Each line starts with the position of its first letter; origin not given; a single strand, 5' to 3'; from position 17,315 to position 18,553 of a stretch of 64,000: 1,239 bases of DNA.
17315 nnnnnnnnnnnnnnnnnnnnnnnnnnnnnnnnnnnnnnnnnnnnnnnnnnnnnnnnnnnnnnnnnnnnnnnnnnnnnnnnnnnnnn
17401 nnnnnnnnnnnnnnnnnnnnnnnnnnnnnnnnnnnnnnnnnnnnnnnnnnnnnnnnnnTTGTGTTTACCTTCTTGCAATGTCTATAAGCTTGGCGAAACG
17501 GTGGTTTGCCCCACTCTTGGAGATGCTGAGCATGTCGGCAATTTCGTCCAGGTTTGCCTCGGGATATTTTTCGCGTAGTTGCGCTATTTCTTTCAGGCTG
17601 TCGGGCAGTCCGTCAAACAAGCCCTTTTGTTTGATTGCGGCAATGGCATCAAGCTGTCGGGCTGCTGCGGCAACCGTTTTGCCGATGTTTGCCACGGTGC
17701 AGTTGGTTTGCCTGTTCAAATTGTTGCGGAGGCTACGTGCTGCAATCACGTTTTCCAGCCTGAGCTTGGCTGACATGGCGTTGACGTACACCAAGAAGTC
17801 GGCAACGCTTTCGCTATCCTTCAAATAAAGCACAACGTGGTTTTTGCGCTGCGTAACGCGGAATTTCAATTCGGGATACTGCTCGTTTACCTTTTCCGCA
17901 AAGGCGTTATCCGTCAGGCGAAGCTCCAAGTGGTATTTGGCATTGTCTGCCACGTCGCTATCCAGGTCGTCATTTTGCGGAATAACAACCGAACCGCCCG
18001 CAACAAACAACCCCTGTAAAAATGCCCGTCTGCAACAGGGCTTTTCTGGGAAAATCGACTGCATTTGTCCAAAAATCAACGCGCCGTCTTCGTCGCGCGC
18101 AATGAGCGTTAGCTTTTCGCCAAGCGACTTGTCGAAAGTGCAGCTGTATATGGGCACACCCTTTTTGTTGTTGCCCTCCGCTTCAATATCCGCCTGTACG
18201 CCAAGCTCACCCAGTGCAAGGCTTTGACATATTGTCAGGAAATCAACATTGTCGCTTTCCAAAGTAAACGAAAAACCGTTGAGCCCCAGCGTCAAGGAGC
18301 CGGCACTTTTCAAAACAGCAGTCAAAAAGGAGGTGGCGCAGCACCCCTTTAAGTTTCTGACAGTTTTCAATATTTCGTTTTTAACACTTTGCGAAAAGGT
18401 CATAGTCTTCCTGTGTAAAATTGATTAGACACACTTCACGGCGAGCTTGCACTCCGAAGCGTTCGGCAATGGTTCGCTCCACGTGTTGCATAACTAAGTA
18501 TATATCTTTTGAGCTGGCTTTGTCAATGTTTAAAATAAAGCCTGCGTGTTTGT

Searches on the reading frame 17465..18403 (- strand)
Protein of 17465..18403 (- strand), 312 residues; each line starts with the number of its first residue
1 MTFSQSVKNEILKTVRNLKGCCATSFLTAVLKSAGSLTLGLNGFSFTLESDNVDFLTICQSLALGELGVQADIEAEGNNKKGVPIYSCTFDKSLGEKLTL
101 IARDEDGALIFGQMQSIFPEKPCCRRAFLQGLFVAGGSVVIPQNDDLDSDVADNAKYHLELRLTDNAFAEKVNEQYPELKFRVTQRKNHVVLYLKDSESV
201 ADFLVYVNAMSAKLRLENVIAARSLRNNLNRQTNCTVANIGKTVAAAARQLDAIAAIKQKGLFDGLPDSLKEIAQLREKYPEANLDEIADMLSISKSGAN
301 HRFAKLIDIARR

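Call 11: search_protein_families(library=ncbifam, proteins=[window:17465-18403:-])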
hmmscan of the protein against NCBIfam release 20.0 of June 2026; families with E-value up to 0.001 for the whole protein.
window:17465-18403:- (312 aa): 1 family
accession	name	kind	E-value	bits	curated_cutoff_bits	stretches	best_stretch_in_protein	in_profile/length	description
TIGR00647.1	DNA_bind_WhiA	equivalog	1.1e-47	162.8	44.1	1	5-310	2-303/304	DNA-binding protein WhiA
